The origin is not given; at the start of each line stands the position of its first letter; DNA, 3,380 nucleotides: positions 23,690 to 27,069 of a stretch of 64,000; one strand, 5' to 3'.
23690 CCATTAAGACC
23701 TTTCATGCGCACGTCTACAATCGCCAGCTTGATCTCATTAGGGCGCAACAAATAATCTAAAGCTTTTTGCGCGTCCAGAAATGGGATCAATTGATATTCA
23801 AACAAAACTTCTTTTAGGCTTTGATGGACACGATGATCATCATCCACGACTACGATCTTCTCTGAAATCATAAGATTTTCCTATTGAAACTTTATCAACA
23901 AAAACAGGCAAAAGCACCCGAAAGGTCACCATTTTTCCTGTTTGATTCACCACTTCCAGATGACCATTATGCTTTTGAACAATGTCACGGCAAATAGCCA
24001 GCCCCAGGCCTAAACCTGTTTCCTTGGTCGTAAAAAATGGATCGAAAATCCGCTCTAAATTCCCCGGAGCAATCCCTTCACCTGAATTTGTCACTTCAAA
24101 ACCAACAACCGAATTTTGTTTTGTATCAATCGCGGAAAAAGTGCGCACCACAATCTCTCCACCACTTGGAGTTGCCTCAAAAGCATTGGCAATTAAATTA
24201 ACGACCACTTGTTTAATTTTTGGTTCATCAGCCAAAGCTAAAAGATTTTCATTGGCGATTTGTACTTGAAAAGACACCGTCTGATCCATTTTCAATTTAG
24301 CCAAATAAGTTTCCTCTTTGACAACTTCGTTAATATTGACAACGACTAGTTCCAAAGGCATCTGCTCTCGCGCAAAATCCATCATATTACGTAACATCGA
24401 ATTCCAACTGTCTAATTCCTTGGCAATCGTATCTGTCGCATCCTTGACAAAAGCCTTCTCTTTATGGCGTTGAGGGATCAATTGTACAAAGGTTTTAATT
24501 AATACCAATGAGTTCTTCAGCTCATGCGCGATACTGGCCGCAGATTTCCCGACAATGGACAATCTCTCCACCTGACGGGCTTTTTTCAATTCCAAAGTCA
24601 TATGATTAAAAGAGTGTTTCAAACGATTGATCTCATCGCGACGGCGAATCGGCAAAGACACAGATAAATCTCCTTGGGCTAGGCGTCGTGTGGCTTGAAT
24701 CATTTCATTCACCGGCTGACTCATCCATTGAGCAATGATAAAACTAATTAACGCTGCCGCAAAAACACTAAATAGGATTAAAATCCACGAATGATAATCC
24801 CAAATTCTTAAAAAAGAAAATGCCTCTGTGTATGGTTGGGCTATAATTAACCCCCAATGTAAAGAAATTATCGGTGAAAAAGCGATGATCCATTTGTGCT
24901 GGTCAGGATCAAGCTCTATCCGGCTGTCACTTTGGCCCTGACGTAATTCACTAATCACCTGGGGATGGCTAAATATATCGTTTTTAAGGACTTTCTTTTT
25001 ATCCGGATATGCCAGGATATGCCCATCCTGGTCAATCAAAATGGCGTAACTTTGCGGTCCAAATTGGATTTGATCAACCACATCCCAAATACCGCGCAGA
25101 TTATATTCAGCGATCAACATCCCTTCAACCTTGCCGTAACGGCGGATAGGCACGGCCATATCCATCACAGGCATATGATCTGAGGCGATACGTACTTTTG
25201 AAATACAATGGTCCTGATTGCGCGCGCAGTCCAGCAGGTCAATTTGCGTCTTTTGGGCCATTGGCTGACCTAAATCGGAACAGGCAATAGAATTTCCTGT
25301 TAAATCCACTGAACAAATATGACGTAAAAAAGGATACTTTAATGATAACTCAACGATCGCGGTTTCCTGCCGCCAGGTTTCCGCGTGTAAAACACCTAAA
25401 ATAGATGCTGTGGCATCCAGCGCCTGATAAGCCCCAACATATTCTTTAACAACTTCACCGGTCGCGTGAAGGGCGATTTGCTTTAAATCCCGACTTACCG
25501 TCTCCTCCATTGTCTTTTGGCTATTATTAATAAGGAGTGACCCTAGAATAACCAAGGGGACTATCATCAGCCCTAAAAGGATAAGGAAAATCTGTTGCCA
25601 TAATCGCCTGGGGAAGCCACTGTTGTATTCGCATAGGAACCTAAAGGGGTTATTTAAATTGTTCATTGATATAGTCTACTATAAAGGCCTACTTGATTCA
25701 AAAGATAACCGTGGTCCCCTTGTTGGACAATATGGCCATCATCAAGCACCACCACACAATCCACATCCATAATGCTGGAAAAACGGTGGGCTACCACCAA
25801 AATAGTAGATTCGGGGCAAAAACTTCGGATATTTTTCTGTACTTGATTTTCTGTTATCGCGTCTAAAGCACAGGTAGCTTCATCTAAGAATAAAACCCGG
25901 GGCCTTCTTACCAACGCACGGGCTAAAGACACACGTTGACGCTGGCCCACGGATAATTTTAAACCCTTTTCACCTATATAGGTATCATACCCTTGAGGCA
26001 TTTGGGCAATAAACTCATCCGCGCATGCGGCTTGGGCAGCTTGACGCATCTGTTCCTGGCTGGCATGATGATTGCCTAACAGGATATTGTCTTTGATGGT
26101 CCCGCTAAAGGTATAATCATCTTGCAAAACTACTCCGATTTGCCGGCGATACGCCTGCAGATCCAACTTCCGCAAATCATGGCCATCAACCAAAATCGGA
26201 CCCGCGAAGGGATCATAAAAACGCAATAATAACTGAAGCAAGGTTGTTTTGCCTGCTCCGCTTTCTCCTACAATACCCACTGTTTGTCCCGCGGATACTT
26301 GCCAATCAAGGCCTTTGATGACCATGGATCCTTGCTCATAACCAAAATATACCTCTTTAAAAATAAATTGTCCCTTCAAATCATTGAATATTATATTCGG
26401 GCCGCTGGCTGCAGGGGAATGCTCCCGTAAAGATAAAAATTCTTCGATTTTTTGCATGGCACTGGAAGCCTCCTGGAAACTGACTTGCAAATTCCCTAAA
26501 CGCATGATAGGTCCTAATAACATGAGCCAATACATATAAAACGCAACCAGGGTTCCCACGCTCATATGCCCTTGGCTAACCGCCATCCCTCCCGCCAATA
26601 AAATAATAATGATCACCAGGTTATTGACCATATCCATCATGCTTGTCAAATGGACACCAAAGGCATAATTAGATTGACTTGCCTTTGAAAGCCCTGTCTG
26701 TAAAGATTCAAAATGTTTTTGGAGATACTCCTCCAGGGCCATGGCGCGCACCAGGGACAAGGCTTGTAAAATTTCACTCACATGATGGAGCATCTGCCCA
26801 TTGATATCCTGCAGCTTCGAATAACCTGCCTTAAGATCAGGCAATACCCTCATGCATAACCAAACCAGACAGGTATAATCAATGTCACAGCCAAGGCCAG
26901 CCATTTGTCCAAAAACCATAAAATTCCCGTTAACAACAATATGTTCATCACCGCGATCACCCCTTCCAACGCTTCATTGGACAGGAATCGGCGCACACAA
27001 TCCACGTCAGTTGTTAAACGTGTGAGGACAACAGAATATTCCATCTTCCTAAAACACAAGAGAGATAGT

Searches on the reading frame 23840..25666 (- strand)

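Call 62: search_protein_families(library=pfam, proteins=[window:23840-25666:-], max_evalue=0.0001)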
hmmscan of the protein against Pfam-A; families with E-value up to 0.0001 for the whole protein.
window:23840-25666:- (608 aa): 4 families
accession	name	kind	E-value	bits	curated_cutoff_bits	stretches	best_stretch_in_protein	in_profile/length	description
PF02518.31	HATPase_c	-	3e-23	82.8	26.4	1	480-587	2-108/111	Histidine kinase-, DNA gyrase B-, and HSP90-like ATPase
PF02743.24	dCache_1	-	2.1e-15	57.4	45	1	57-275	26-239/240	Cache domain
PF00672.30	HAMP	-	7.1e-15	55.5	25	1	311-361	2-52/53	HAMP domain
PF00512.31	HisKA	-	7.6e-08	32.7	26.9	1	376-435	6-64/66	His Kinase A (phospho-acceptor) domain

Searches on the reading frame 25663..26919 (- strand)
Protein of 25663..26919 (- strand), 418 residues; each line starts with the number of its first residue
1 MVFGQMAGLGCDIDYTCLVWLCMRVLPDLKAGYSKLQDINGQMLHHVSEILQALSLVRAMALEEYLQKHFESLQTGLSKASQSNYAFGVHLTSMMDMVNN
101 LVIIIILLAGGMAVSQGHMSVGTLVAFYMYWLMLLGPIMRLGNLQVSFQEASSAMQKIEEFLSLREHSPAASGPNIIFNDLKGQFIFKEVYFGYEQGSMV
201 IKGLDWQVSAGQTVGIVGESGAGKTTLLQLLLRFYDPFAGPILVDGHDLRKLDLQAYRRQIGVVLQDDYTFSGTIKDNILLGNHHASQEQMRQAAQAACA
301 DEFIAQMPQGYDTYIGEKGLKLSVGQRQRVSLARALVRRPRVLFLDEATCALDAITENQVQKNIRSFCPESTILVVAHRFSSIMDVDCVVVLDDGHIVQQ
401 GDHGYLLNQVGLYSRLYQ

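Call 62: search_protein_families(library=pfam, proteins=[window:25663-26919:-], max_evalue=0.0001)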
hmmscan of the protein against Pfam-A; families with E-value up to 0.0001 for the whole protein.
window:25663-26919:- (418 aa): 3 families
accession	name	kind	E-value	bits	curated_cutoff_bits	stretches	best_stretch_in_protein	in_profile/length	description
PF00005.33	ABC_tran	-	1.3e-33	117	25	1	202-349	2-136/137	ABC transporter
PF00664.28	ABC_membrane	-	4.2e-12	46.8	28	1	37-137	173-273/274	ABC transporter transmembrane region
PF13401.12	AAA_22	-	8e-05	23.4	27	0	216-300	10-80/130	AAA domain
